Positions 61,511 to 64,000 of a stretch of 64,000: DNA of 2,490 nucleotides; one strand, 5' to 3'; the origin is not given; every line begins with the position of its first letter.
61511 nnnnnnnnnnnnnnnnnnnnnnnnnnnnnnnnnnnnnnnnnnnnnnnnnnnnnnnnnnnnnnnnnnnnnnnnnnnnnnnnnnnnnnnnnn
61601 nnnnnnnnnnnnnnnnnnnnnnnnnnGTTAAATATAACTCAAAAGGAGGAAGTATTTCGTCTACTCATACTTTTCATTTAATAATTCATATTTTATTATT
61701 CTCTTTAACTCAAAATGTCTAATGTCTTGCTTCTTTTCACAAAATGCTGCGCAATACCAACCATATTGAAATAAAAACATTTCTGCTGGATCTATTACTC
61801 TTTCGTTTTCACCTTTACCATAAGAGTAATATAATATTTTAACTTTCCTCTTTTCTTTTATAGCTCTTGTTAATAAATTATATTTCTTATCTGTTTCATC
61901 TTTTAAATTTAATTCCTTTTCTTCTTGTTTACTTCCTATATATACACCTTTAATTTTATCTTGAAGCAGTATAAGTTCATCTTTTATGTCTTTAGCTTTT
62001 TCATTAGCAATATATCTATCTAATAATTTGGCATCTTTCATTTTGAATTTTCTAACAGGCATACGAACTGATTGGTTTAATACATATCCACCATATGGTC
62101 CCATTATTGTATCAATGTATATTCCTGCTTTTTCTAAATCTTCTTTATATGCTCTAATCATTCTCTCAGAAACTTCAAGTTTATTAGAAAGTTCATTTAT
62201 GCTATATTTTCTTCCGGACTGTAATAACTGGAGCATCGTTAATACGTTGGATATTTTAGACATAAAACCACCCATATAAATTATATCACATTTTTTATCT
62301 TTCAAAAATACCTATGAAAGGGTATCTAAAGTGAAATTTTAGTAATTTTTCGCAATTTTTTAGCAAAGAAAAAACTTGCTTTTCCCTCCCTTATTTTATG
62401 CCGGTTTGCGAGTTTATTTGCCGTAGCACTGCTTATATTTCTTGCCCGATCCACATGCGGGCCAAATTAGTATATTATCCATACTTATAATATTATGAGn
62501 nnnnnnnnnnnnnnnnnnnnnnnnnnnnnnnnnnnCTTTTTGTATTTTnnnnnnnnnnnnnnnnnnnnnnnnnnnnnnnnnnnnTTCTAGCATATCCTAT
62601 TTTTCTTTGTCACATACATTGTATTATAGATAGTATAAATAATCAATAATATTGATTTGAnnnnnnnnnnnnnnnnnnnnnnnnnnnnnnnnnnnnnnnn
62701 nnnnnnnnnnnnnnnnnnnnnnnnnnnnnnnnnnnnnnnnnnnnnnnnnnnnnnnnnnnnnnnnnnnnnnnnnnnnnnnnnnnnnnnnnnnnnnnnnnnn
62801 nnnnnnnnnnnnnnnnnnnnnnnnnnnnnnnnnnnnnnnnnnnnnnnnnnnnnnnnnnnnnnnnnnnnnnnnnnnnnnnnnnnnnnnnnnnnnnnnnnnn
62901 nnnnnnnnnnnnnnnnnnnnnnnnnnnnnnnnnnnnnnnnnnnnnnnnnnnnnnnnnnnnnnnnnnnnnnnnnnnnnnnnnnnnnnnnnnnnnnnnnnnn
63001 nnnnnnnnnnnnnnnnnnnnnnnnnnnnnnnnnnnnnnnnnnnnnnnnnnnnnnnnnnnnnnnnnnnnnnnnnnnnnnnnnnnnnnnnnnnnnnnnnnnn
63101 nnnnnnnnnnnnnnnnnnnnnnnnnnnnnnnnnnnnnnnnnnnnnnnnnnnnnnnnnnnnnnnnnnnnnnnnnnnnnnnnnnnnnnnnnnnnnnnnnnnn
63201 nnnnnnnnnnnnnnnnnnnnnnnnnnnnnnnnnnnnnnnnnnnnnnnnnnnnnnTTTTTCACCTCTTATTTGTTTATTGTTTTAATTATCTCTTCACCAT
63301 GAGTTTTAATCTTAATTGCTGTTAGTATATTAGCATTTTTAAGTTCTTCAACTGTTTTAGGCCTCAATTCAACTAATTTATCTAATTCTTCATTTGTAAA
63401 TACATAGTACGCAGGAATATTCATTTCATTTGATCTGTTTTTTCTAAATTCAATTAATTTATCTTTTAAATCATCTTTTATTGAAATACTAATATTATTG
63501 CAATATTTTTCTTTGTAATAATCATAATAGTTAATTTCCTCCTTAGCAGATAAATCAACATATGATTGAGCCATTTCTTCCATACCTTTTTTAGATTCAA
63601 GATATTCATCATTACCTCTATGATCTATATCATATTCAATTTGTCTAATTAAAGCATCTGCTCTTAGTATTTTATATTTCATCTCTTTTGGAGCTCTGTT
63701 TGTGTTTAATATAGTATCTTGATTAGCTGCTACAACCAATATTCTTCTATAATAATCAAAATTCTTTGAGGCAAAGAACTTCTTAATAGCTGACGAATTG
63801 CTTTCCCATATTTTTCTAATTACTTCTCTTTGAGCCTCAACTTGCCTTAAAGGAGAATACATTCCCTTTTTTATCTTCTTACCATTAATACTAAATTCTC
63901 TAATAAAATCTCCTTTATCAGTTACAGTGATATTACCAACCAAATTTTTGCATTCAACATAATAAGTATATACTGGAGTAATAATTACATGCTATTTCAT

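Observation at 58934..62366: Three copies of one conserved element, each upstream of a consecutive minus-strand transcription unit beside a WYL regulator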

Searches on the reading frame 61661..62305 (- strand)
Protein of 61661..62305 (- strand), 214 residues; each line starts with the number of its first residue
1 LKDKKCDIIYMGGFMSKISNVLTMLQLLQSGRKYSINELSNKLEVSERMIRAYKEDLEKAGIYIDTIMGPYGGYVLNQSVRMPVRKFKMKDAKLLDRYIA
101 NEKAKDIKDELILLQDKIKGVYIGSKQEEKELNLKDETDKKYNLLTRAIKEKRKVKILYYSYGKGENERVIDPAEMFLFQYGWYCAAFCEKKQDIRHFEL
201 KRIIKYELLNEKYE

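Call 6: search_protein_families(library=pfam, proteins=[window:61661-62305:-], max_evalue=0.1)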
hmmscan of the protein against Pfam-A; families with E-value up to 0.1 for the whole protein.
window:61661-62305:- (214 aa): 8 families
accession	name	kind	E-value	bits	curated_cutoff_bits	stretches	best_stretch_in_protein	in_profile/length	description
PF13280.12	WYL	-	9.9e-18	64.4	21.8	1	142-206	3-68/70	WYL domain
PF08279.18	HTH_11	-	6.1e-09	36.1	25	1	22-74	3-54/55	HTH domain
PF02082.26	Rrf2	-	1.2e-06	29.1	30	1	21-79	11-68/132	Iron-dependent Transcriptional regulator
PF08220.18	HTH_DeoR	-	0.0022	18.1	21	1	24-78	5-55/57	DeoR-like helix-turn-helix domain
PF13635.12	DUF4143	-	0.022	15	28.1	1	17-62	15-59/160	Domain of unknown function (DUF4143)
PF13518.12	HTH_28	-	0.04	14.4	25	1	23-62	4-41/52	Helix-turn-helix domain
PF13411.12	MerR_1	-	0.048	14.2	21.6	0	34-55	1-22/69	MerR HTH family regulatory protein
PF13412.12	HTH_24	-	0.089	12.8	21.9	0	25-62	9-46/48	Winged helix-turn-helix DNA-binding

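Call 7: search_protein_families(library=padloc, proteins=[window:61661-62305:-], max_evalue=0.1)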
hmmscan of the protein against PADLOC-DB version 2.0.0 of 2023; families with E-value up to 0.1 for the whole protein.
window:61661-62305:- (214 aa): 7 families
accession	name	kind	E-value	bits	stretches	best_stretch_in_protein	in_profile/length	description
PDLC01457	WYL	-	9.8e-30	101.8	1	17-213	2-198/229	"CAS-I,CAS-II,CAS-III,CAS-IV,CAS-V,CAS-VI; associated_signaling"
PDLC01652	WYL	-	1e-13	49.9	1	138-208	16-77/162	"CAS-I,CAS-II,CAS-III,CAS-IV,CAS-V,CAS-VI; associated_signaling"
PDLC01766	Cas3c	-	2e-05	21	1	17-214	6-212/1009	-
PDLC03787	RTasWYL-YodC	-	4.7e-05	20.7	1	120-211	268-352/354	DRT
PDLC01438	Csa3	-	0.001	17.2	1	19-154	148-267/305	"CAS-I,CAS-II,CAS-III,CAS-IV,CAS-V,CAS-VI; associated_signaling"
PDLC01044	Csa3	-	0.0034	15.3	1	22-63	139-179/194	Type I-A associated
PDLC01268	CasR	-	0.0049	14.8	1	21-62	126-166/179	"CAS-I,CAS-II,CAS-III,CAS-IV,CAS-V,CAS-VI; associated_signaling"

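Call 12: find_encoding_contigs(protein=window:61661-62263:-, flank=10000, max_places=10)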
Protein window:61661-62263:- (200 aa): no gene with exactly this product is on record in the collection.

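Call 13: find_related_loci(query=window:61661-62263:-, collection=genome_contigs, flank=8000)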
Query window:61661-62263:- (200 aa) in genome_contigs; peptide patterns used: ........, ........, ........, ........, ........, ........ (x = any residue, [..] = any of these).
180 stretches matched a pattern; 125 encode a relative of the query (tblastn E <= 1e-3); the best 80 are kept; 80 distinct loci.
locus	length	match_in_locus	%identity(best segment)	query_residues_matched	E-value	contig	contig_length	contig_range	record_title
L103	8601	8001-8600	96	1-200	2e-124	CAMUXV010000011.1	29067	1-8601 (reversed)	MAG TPA_asm: uncultured Bacillales bacterium isolate SRR8387720_bin.82_metaWRAP_v1.3_MAG genome assembly, contig: ERZ142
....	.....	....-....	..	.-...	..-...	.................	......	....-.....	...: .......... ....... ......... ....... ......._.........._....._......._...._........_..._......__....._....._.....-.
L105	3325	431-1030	95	1-200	2e-126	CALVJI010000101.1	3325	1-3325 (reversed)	MAG: uncultured Bacilli bacterium isolate BRZ_GB__bin84 genome assembly, contig: BRZ_GB__NODE_36770_length_3325_cov_6.40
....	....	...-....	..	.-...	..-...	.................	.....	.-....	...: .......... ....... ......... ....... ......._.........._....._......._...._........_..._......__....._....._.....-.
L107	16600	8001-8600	95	1-200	7e-123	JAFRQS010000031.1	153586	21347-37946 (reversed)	MAG: Bacilli bacterium isolate RGIG2714 Goat_Omasum-4__c593260, whole genome shotgun sequence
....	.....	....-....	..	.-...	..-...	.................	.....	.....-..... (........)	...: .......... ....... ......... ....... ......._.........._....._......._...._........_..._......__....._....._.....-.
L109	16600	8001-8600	95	1-200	9e-123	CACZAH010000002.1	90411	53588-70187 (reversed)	MAG: uncultured Erysipelotrichaceae bacterium isolate RUG12438 genome assembly, contig: RUG12438_asm_2, whole genome sho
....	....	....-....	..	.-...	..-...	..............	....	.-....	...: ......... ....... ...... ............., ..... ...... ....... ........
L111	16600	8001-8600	92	1-200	8e-122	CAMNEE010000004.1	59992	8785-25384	MAG: uncultured Bacillales bacterium isolate SRR1222429_bin.164_metaWRAP_v1.3_MAG genome assembly, contig: NODE.636_leng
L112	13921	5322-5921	93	1-200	3e-121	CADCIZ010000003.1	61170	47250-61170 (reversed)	MAG: uncultured Erysipelotrichaceae bacterium isolate RUG14702 genome assembly, contig: RUG14702_asm_3, whole genome sho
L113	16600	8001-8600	93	1-200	4e-121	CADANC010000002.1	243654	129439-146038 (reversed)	MAG: uncultured Erysipelotrichaceae bacterium isolate RUG13444 genome assembly, contig: RUG13444_asm_2, whole genome sho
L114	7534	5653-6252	93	1-200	7e-121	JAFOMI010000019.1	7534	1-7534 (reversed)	MAG: Bacilli bacterium isolate RGIG598 Dairy_cattle_Duodenum.Co__c650489, whole genome shotgun sequence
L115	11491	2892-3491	92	1-200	4e-120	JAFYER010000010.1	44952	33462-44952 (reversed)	MAG: Bacilli bacterium isolate RGIG7022 Sheep_Rumen.Co__c3125051, whole genome shotgun sequence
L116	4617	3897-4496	92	1-200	2e-120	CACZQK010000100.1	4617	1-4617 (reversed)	MAG: uncultured Erysipelotrichaceae bacterium isolate RUG12858 genome assembly, contig: RUG12858_asm_100, whole genome s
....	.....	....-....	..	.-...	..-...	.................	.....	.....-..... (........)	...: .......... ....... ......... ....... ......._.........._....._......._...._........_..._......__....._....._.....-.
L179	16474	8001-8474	46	1-199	2e-44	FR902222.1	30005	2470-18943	Clostridium sp. CAG:628 genomic scaffold, scf39, whole genome shotgun sequence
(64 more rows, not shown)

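Call 42: search_protein_families(library=ncbifam, proteins=[window:61661-62263:-], max_evalue=0.01)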
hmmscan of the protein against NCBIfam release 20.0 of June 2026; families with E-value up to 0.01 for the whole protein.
window:61661-62263:- (200 aa): 3 families
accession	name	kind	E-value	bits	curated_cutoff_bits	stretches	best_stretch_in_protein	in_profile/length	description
TIGR00738.1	rrf2_super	superfamily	0.00085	19.2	73.3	1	8-65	14-70/132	Rrf2 family transcriptional regulator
NF041395.1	TranRegLrpA1_Halo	equivalog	0.0021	18.1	250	0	4-50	4-50/142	HTH-type transcriptional regulator LrpA1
NF040755.1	AgaR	equivalog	0.0036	16.4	260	1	10-95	11-95/256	transcriptional repressor AgaR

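Call 43: search_protein_families(library=phrogs, proteins=[window:61661-62263:-], max_evalue=0.01)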
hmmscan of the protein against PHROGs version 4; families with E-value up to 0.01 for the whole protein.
window:61661-62263:- (200 aa): 1 family
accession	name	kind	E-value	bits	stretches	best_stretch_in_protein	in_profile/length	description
phrog_13105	-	unknown function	1.5e-17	65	2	100-198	122-218/239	-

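Call 71: search_protein_families(library=pfam, proteins=[L179:9570-10181:+, L179:8537-9568:+, L179:8001-8480:+], max_evalue=0.01)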
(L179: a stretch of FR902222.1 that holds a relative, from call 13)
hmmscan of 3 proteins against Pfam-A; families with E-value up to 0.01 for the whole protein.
L179:9570-10181:+ (203 aa): 2 families
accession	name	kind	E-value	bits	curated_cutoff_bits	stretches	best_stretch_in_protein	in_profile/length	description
PF01725.21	Ham1p_like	-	1.1e-21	78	22.5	1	5-188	2-186/186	Ham1 family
PF04420.19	CHD5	-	0.0086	16.4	29.3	0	164-199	42-78/159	CHD5-like protein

L179:8537-9568:+ (343 aa): 0 families

L179:8001-8480:+ (159 aa): 6 families
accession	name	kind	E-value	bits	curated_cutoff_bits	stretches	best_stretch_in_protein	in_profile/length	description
PF13280.12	WYL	-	5.5e-16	58.8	21.8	1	86-152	3-69/70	WYL domain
PF08279.18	HTH_11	-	1.8e-08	34.6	25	1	8-60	3-54/55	HTH domain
PF02082.26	Rrf2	-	1.5e-06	28.8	30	1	7-65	11-68/132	Iron-dependent Transcriptional regulator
PF00376.29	MerR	-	0.00016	21.9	28.2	1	21-39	1-19/38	MerR family regulatory protein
PF13411.12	MerR_1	-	0.0015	19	21.6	1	20-42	1-23/69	MerR HTH family regulatory protein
PF08220.18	HTH_DeoR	-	0.0047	17.1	21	0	10-48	5-43/57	DeoR-like helix-turn-helix domain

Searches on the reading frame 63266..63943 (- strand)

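Call 6: search_protein_families(library=pfam, proteins=[window:63266-63943:-], max_evalue=0.1)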
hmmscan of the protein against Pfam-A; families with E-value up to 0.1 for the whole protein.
window:63266-63943:- (225 aa): 3 families
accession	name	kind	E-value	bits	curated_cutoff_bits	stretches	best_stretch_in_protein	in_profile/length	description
PF00570.28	HRDC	-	5.7e-14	52.3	23.8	1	161-223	6-68/68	HRDC domain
PF19411.4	Clink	-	0.06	13.9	25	0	38-82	14-55/141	Cell cycle link protein Clink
PF02170.28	PAZ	-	0.074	13.4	28.8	0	122-174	47-94/123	PAZ domain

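Call 7: search_protein_families(library=padloc, proteins=[window:63266-63943:-], max_evalue=0.1)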
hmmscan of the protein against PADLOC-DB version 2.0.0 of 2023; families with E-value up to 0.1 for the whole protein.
window:63266-63943:- (225 aa): 3 families
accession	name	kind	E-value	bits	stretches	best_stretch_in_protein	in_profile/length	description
PDLC02861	DpdF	-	7.1e-08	29.2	1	155-224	535-604/611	DpdF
PDLC02864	DpdF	-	0.00054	16.9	1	157-224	541-608/610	DpdF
PDLC02871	DpdF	-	0.002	16.2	1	159-221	66-128/140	DpdF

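Call 42: search_protein_families(library=ncbifam, proteins=[window:63266-63943:-], max_evalue=0.01)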
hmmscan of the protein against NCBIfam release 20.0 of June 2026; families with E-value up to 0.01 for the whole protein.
window:63266-63943:- (225 aa): 3 families
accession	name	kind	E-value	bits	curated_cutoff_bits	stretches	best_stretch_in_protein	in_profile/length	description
TIGR01389.1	recQ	equivalog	1.5e-10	40.2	640.2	1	111-224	474-589/591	DNA helicase RecQ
NF008279.0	PRK11057.1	equivalog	0.00076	18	1015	1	158-224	534-600/608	ATP-dependent DNA helicase RecQ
TIGR01388.1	rnd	equivalog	0.0012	18.2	298.95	1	162-225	215-277/363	ribonuclease D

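Call 43: search_protein_families(library=phrogs, proteins=[window:63266-63943:-], max_evalue=0.01)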
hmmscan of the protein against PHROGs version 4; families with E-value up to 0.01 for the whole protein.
window:63266-63943:- (225 aa): 0 families
